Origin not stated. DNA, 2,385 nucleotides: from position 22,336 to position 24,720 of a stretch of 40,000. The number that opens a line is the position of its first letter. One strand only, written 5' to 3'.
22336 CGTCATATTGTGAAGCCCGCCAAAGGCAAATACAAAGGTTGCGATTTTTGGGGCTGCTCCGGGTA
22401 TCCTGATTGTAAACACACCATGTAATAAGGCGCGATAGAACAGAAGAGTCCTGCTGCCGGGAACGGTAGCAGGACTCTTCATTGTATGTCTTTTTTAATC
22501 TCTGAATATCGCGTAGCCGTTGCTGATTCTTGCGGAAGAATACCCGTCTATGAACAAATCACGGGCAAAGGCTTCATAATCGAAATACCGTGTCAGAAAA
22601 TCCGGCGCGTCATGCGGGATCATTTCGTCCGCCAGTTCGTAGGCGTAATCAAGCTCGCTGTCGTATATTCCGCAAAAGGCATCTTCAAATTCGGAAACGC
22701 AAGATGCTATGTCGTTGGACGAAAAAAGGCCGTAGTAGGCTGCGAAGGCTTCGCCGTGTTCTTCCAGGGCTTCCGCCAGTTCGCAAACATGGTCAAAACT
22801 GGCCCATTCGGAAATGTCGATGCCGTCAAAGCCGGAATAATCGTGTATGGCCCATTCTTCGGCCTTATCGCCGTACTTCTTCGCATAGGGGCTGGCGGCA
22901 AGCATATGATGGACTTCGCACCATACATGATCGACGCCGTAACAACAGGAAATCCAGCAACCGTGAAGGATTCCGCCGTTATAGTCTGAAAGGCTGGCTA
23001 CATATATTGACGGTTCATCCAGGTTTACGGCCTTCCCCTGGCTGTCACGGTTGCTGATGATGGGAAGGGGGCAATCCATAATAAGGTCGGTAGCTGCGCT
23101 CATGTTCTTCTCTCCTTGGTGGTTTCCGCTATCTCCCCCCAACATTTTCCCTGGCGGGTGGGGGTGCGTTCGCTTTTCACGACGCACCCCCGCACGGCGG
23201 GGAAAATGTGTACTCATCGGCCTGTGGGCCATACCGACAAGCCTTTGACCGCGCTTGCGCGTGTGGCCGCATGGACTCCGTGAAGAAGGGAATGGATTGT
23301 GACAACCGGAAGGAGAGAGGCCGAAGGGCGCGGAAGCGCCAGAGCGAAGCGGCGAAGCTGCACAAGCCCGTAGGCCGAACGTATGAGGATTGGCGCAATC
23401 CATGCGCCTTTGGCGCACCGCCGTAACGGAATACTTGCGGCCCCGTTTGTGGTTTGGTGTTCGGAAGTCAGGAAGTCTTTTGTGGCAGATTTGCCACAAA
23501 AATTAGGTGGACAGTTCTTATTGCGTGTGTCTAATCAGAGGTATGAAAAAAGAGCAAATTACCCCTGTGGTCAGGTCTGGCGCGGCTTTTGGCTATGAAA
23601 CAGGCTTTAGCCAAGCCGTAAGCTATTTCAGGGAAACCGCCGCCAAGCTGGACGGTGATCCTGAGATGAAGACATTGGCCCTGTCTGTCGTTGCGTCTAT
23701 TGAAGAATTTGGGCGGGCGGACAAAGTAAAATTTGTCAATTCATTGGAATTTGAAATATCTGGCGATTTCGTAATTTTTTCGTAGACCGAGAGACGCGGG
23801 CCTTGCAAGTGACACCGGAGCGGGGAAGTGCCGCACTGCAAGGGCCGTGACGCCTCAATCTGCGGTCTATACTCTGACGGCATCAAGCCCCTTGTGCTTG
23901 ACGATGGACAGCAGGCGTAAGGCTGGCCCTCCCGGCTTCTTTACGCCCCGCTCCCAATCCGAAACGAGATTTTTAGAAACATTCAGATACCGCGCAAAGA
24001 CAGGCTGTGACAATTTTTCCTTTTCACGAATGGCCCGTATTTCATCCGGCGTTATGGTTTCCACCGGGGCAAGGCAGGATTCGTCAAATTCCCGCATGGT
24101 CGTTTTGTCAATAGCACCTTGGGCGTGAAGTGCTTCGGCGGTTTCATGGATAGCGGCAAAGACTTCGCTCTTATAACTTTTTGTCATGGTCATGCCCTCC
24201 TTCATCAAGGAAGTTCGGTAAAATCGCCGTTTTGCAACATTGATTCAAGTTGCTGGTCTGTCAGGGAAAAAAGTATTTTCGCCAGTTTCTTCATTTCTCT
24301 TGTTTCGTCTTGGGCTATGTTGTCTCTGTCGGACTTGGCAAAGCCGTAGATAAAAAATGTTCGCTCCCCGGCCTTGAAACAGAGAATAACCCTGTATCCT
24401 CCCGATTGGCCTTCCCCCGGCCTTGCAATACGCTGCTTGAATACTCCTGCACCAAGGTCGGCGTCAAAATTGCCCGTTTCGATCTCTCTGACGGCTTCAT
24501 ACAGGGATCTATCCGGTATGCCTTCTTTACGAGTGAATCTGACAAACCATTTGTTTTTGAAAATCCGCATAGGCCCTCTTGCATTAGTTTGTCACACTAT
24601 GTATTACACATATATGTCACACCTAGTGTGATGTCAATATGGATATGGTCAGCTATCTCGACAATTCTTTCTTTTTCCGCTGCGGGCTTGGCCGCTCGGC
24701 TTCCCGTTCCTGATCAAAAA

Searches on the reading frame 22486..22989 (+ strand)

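Call 7: search_protein_families(library=pfam, proteins=[window:22486-22989:+], max_evalue=0.01)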
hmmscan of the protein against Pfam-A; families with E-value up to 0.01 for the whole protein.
window:22486-22989:+ (167 aa): 0 families

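Call 40: search_protein_families(library=ncbifam, proteins=[window:22486-22989:+], max_evalue=0.1)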
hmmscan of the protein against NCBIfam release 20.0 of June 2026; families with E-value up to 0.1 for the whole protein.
window:22486-22989:+ (167 aa): 2 families
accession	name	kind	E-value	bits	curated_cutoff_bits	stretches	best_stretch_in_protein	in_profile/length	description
NF002513.0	PRK01903.2-4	equivalog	0.068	13.5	240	1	25-98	37-110/118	ribonuclease P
TIGR03518.1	ABC_perm_GldF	equivalog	0.087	12.8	288.5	0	46-103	135-189/240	gliding motility-associated ABC transporter permease subunit GldF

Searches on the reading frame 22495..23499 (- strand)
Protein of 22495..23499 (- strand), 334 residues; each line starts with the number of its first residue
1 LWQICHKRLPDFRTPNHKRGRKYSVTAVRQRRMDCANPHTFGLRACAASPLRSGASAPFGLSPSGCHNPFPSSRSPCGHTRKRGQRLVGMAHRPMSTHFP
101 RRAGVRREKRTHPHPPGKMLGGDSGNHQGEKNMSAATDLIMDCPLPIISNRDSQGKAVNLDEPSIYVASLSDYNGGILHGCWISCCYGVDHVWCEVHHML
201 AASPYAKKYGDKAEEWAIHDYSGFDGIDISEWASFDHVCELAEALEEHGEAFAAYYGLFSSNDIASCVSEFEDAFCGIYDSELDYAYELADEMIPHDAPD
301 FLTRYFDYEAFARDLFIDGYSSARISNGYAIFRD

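Call 7: search_protein_families(library=pfam, proteins=[window:22495-23499:-], max_evalue=0.01)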
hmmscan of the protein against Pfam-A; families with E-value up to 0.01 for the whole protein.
window:22495-23499:- (334 aa): 1 family
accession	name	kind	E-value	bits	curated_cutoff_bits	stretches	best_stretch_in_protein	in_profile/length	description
PF07275.16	ArdA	-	5.5e-39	134.7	27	1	165-329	1-153/155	Antirestriction protein (ArdA)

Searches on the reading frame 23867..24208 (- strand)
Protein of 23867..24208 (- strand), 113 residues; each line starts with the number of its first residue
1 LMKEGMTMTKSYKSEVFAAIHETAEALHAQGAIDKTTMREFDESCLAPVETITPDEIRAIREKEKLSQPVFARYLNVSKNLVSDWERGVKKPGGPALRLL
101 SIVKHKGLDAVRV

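Call 7: search_protein_families(library=pfam, proteins=[window:23867-24208:-], max_evalue=0.01)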
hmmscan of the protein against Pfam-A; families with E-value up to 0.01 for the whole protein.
window:23867-24208:- (113 aa): 3 families
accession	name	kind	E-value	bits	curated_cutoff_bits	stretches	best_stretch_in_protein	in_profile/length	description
PF01381.28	HTH_3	-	1e-07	32.3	23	1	57-101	1-45/55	Helix-turn-helix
PF13560.12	HTH_31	-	2.4e-05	25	27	1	56-98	5-48/64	Helix-turn-helix domain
PF15731.11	MqsA_antitoxin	-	0.002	18.7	30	1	37-104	56-121/131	Antitoxin component of bacterial toxin-antitoxin system, MqsA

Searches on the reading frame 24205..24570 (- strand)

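Call 6: search_protein_families(library=pfam, proteins=[window:24205-24570:-], max_evalue=0.01)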
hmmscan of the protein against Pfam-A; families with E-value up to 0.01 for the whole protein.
window:24205-24570:- (121 aa): 1 family
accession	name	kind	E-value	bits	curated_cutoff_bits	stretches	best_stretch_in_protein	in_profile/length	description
PF06296.18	RelE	-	8.8e-49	165.1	27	1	1-119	1-119/120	RelE toxin of RelE / RelB toxin-antitoxin system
